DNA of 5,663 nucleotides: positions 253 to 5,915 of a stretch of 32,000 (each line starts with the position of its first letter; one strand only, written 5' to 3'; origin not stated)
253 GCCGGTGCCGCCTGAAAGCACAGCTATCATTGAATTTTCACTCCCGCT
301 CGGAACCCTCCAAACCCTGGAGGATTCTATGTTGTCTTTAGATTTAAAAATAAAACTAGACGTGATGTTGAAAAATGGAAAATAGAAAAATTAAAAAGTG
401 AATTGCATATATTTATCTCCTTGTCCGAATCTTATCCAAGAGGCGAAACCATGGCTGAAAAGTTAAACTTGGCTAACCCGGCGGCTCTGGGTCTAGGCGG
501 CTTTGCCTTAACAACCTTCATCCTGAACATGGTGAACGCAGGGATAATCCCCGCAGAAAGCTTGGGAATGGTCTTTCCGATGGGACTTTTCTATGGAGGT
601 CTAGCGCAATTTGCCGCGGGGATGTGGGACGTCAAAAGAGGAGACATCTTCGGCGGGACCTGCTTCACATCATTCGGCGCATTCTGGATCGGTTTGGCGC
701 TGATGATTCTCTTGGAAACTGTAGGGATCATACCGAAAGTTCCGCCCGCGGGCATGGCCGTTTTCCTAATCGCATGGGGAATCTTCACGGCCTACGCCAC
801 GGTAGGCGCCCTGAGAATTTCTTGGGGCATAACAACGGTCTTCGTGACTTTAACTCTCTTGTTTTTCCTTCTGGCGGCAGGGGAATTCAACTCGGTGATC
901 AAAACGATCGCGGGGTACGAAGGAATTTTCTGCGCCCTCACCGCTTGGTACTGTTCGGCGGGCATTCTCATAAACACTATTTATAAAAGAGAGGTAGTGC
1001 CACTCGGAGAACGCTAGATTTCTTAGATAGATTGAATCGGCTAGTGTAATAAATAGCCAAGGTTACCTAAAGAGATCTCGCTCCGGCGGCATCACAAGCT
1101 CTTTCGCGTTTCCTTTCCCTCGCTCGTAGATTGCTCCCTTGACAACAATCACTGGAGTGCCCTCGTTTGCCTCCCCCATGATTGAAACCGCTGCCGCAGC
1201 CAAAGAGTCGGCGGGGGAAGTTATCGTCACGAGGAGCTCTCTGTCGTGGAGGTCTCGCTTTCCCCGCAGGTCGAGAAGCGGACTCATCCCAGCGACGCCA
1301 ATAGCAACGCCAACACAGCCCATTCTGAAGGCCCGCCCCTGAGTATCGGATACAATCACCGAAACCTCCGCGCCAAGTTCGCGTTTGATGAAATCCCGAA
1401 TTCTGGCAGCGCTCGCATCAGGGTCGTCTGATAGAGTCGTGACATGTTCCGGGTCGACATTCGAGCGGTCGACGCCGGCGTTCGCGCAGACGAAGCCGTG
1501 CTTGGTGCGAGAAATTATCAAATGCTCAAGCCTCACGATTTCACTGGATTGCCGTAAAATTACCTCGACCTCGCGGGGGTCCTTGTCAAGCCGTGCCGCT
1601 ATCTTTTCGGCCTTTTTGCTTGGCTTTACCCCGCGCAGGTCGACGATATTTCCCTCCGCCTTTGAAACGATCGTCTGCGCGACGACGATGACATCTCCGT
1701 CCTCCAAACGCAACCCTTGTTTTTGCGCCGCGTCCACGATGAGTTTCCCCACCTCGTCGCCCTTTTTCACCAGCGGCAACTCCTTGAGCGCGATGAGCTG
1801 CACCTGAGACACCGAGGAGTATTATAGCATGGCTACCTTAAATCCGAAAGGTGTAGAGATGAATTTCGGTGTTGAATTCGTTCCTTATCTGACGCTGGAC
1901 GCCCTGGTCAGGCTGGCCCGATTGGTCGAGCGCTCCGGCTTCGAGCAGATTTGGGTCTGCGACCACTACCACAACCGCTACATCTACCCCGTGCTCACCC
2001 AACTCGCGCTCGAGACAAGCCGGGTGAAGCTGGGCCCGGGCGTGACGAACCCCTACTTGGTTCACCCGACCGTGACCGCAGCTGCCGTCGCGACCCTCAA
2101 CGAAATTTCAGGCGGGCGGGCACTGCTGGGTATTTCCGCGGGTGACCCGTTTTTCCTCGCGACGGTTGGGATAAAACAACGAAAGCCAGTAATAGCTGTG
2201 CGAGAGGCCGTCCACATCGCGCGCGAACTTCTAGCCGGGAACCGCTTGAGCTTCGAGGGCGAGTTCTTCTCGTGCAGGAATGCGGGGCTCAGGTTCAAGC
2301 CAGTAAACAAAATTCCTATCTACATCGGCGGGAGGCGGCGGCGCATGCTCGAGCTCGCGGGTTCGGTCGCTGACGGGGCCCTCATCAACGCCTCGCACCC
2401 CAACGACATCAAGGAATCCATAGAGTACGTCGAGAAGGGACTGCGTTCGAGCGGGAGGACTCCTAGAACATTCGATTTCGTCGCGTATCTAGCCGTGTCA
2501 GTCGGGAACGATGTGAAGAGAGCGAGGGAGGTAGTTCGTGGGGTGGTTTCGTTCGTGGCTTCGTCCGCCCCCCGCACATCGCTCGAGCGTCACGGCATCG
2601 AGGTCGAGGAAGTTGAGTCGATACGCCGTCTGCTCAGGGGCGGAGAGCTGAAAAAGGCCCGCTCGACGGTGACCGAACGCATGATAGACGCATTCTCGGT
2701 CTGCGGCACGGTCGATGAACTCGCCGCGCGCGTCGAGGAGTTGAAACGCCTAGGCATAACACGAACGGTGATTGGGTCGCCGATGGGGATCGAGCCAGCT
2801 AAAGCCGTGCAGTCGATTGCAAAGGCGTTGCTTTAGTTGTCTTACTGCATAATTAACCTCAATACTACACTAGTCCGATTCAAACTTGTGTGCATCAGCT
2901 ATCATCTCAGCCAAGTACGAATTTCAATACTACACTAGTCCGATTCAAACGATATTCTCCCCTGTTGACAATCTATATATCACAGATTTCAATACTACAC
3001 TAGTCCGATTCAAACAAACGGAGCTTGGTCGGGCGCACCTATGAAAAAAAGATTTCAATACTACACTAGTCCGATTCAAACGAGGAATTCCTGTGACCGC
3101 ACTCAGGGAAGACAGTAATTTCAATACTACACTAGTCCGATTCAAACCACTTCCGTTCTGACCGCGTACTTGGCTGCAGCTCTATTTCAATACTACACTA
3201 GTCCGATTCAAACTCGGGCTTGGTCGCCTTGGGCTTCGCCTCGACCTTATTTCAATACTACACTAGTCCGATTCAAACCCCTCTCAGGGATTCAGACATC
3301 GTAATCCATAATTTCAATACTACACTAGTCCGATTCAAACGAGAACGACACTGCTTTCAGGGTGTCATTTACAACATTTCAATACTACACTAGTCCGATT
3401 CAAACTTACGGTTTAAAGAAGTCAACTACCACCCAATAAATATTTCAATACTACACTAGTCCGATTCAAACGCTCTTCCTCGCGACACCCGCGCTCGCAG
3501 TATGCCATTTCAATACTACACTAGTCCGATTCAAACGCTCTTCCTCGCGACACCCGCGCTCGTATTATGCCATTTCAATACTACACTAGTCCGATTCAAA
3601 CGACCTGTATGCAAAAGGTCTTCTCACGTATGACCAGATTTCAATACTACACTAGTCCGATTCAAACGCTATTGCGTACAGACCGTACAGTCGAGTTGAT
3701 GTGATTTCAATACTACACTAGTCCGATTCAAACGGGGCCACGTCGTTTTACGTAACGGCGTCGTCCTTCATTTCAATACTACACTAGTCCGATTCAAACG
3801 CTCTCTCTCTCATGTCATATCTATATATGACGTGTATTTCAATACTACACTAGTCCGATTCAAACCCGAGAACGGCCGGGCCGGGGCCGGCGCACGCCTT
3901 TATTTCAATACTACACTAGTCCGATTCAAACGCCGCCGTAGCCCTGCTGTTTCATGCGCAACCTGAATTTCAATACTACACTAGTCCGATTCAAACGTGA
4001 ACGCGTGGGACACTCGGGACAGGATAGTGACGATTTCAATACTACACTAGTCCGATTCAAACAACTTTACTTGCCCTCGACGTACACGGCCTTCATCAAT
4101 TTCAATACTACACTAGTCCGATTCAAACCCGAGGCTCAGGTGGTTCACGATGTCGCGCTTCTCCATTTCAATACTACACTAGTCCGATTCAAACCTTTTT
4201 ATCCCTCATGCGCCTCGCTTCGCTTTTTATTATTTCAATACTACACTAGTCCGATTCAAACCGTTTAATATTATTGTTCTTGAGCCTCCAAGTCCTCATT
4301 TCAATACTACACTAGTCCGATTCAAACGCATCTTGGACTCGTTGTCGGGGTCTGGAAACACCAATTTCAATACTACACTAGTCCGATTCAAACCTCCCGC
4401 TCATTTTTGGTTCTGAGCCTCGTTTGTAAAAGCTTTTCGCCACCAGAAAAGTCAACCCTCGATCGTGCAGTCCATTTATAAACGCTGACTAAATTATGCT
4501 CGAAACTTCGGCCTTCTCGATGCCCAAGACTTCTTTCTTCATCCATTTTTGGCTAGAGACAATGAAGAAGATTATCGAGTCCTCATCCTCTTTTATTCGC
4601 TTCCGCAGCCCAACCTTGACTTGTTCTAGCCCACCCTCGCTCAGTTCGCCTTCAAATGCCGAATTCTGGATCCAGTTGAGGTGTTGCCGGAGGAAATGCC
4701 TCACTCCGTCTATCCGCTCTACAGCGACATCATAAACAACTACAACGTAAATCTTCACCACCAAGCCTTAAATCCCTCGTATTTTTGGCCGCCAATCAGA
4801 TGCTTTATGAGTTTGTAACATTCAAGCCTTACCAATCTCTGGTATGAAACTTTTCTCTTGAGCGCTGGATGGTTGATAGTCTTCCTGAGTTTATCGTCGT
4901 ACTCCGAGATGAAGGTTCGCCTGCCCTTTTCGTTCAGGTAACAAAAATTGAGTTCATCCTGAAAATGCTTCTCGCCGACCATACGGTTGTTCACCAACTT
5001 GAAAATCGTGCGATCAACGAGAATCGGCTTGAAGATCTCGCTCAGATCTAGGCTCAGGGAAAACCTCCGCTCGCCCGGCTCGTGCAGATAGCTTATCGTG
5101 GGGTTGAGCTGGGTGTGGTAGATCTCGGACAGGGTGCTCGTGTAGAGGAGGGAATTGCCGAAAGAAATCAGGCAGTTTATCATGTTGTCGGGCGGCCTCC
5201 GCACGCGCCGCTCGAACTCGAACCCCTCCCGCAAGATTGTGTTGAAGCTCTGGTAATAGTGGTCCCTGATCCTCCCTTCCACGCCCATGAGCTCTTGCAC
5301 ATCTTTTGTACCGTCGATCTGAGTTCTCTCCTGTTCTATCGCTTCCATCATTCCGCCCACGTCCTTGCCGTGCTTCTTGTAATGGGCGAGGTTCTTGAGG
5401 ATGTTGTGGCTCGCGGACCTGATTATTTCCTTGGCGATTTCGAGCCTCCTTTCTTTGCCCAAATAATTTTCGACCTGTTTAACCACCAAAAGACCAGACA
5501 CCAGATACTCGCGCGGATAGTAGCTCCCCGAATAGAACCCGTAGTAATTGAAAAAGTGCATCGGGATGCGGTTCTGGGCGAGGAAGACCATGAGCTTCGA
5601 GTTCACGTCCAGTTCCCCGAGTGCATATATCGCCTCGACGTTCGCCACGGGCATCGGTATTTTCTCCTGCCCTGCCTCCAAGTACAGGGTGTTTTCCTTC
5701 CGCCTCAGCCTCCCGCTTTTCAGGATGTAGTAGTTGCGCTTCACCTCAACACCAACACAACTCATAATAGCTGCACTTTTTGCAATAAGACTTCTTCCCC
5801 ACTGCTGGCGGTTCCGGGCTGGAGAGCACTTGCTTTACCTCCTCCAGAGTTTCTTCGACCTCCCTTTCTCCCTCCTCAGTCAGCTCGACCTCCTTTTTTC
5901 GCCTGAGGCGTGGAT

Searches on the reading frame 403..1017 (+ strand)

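Call 90: search_protein_families(library=pfam, proteins=[window:403-1017:+], max_evalue=0.001)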
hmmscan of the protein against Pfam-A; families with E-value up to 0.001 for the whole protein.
window:403-1017:+ (204 aa): 1 family
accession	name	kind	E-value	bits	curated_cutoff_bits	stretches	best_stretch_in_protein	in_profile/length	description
PF01184.24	Gpr1_Fun34_YaaH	-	1.3e-39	136.4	25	1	17-188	11-189/207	GPR1/FUN34/yaaH family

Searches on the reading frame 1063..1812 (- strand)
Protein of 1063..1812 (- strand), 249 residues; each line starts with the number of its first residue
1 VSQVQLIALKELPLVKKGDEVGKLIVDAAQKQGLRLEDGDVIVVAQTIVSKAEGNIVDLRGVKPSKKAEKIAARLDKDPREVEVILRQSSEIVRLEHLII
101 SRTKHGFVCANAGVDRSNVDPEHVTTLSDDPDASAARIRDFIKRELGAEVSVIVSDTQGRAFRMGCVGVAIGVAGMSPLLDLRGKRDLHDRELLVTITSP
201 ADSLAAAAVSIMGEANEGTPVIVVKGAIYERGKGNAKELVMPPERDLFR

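Call 90: search_protein_families(library=pfam, proteins=[window:1063-1812:-], max_evalue=0.001)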
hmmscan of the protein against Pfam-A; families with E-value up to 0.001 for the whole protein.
window:1063-1812:- (249 aa): 1 family
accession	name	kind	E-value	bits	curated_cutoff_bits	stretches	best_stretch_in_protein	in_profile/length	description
PF01996.21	F420_ligase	-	1.3e-77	260.6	25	1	12-226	4-218/218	F420-0:Gamma-glutamyl ligase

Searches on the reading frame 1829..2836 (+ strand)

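Call 90: search_protein_families(library=pfam, proteins=[window:1829-2836:+], max_evalue=0.001)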
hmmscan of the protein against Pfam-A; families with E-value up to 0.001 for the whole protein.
window:1829-2836:+ (335 aa): 1 family
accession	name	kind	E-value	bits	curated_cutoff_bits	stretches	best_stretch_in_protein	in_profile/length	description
PF00296.26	Bac_luciferase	-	3.4e-66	224.2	27.9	1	22-311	21-313/314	Luciferase-like monooxygenase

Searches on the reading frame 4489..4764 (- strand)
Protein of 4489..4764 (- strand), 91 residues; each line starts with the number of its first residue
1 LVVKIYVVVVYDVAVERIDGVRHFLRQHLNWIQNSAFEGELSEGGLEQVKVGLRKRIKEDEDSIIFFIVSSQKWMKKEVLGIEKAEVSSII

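Call 90: search_protein_families(library=pfam, proteins=[window:4489-4764:-], max_evalue=0.001)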
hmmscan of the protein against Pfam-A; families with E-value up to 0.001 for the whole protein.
window:4489-4764:- (91 aa): 1 family
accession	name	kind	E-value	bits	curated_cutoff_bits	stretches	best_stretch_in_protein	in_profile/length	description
PF09827.14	CRISPR_Cas2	-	7.4e-18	64.9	23.8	1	6-76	2-73/74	CRISPR associated protein Cas2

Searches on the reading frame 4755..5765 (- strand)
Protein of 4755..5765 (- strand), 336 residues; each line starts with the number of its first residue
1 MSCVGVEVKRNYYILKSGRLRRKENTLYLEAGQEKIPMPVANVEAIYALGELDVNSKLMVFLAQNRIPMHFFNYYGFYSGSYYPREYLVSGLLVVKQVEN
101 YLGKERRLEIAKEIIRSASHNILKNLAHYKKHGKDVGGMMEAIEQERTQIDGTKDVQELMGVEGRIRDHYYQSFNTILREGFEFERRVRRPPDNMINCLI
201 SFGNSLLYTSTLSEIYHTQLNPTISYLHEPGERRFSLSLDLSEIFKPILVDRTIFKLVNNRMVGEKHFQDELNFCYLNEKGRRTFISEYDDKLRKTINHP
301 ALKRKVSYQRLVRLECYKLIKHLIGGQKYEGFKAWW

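Call 28: find_related_loci(query=window:4755-5765:-, collection=metagenome_contigs, flank=10000)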
Query window:4755-5765:- (336 aa) in metagenome_contigs; peptide patterns used: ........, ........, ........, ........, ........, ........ (x = any residue, [..] = any of these).
282 stretches matched a pattern; 247 encode a relative of the query (tblastn E <= 1e-3); the best 80 are kept; 80 distinct loci.
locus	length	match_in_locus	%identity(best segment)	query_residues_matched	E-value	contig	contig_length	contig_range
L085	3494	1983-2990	95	1-336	0e+0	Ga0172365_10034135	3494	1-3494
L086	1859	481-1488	84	1-336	0e+0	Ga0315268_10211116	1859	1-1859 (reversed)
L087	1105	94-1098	83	2-336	0e+0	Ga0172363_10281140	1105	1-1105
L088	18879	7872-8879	78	1-336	0e+0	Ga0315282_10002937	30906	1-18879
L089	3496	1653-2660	77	1-336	0e+0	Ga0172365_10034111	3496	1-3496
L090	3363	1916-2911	76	5-336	0e+0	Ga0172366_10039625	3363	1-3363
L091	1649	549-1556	70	1-336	9e-175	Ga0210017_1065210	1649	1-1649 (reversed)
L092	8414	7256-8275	69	2-336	9e-160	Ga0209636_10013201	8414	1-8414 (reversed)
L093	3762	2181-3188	69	2-336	3e-159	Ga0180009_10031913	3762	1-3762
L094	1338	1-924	69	29-336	8e-167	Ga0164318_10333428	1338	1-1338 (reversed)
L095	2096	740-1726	68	8-336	4e-159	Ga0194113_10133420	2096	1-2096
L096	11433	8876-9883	67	2-336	7e-148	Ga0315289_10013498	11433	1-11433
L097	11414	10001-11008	67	2-336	1e-147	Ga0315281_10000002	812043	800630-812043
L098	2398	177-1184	68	2-336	4e-156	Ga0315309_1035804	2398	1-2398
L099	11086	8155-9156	66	3-336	1e-146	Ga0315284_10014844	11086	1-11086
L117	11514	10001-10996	63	4-333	2e-136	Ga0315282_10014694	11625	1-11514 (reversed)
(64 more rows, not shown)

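Call 48: search_protein_families(library=pfam, proteins=[L117:6638-6874:+, L117:6878-7117:+, L117:7932-8231:-, L117:8237-8638:-, L117:9020-9325:+, L117:9318-9830:+, L090:1412-1915:+, L088:5838-7253:-, L089:45-1139:+, L085:1-1221:-], max_evalue=0.01)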
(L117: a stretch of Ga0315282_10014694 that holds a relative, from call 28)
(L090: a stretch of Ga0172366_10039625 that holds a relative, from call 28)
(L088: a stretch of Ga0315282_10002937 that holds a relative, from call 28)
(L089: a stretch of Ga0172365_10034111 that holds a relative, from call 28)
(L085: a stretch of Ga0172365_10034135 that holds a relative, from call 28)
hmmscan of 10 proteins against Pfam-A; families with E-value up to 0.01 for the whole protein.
L117:6638-6874:+ (78 aa): 1 family
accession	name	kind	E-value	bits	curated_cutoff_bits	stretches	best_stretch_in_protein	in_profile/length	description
PF15919.11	HicB_lk_antitox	-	6.5e-09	36.4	27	1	13-72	3-61/123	HicB_like antitoxin of bacterial toxin-antitoxin system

L117:6878-7117:+ (79 aa): 1 family
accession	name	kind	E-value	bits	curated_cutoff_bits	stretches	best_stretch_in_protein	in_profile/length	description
PF07927.17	HicA_toxin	-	1e-11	45.2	27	1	10-67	1-58/58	HicA toxin of bacterial toxin-antitoxin,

L117:7932-8231:- (99 aa): 2 families
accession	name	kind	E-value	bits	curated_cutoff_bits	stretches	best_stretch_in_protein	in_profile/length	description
PF03683.19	UPF0175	-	2.1e-08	34.2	27.9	1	41-79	22-60/75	Uncharacterised protein family (UPF0175)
PF01402.27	RHH_1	-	0.0063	16.9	20.5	0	6-41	3-38/39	Ribbon-helix-helix protein, copG family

L117:8237-8638:- (133 aa): 0 families

L117:9020-9325:+ (101 aa): 2 families
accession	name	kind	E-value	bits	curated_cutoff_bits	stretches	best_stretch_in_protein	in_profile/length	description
PF03683.19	UPF0175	-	7.6e-10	38.8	27.9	1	46-96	23-74/75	Uncharacterised protein family (UPF0175)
PF01402.27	RHH_1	-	2.1e-06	27.9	20.5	1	8-38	5-35/39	Ribbon-helix-helix protein, copG family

L117:9318-9830:+ (170 aa): 4 families
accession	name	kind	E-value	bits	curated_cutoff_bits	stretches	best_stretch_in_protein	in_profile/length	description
PF11848.13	DUF3368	-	5.6e-08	33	27.3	1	116-162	2-46/46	Domain of unknown function (DUF3368)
PF20698.3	PIN-TPR-GreABC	-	0.0022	18.7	27.8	1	8-54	4-50/138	PIN domain associated with the TPR-GreAB-C-PIN system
PF01597.25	GCV_H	-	0.0043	17.4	22.2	1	32-82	63-113/122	Glycine cleavage H-protein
PF09454.15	Vps23_core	-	0.0046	17.4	26.8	0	118-149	26-57/64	Vps23 core domain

L090:1412-1915:+ (167 aa): 1 family
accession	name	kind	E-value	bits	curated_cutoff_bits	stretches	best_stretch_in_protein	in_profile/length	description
PF13280.12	WYL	-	2.2e-10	40.8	21.8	1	89-148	5-68/70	WYL domain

L088:5838-7253:- (471 aa): 7 families
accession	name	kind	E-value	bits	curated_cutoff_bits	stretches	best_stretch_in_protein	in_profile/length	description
PF01637.24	ATPase_2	-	1.1e-29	104.3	33.2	1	14-214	1-224/225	ATPase domain predominantly from Archaea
PF03008.20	DUF234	-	3.1e-29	101.8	22.5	1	322-414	1-94/100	Archaea bacterial proteins of unknown function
PF13173.12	AAA_14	-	1.1e-08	35.6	27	1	34-187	3-127/129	AAA domain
PF13401.12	AAA_22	-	2.7e-05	24.9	27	1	32-154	4-123/130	AAA domain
PF01022.26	HTH_5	-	3.7e-05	23.9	22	1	257-296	7-46/47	Bacterial regulatory protein, arsR family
PF13191.12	AAA_16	-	0.00011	23.2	32.6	1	16-81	4-73/167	AAA ATPase domain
PF14947.12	HTH_45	-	0.0034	17.8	25.5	1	255-296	9-50/77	Winged helix-turn-helix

L089:45-1139:+ (364 aa): 2 families
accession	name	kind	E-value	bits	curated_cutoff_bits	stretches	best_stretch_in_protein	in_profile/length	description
PF13635.12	DUF4143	-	5e-28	98.3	28.1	1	156-307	2-158/160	Domain of unknown function (DUF4143)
PF13173.12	AAA_14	-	7.3e-26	91.1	27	1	4-101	30-129/129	AAA domain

L085:1-1221:- (407 aa): 2 families
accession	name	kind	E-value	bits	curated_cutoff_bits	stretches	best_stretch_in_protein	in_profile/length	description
PF13173.12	AAA_14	-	1e-33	116.5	27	1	43-162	3-129/129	AAA domain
PF13635.12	DUF4143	-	7.6e-25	87.9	28.1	1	219-356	2-150/160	Domain of unknown function (DUF4143)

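Call 58: search_protein_families(library=padloc, proteins=[L088:5838-7253:-], max_evalue=0.01)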
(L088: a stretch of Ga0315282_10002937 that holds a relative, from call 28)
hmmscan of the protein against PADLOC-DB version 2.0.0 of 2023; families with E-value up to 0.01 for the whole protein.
L088:5838-7253:- (471 aa): 7 families
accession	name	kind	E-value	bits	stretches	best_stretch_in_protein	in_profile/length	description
PDLC04984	PDC-S27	-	2.4e-42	143.4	1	15-372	5-368/474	-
PDLC04985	PDC-S27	-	7e-30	102.4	1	12-466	4-479/484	-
PDLC04789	PDC-S01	-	1.8e-11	41.7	2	31-71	15-55/375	-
PDLC04787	PDC-S01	-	3.2e-09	34.2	1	18-292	14-269/412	-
PDLC04791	PDC-S01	-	1.8e-07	28.2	1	20-209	6-168/395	-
PDLC04790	PDC-S01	-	0.00083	16.2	0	32-64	26-58/422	-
PDLC01848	CARF3--CARF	-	0.0036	15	1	255-305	140-189/197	-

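Call 90: search_protein_families(library=pfam, proteins=[window:4755-5765:-], max_evalue=0.001)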
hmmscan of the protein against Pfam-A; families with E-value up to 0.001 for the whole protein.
window:4755-5765:- (336 aa): 1 family
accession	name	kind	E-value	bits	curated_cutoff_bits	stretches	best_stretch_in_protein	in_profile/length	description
PF01867.21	Cas_Cas1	-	5.3e-93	311.7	22.3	1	12-290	1-282/283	CRISPR associated protein Cas1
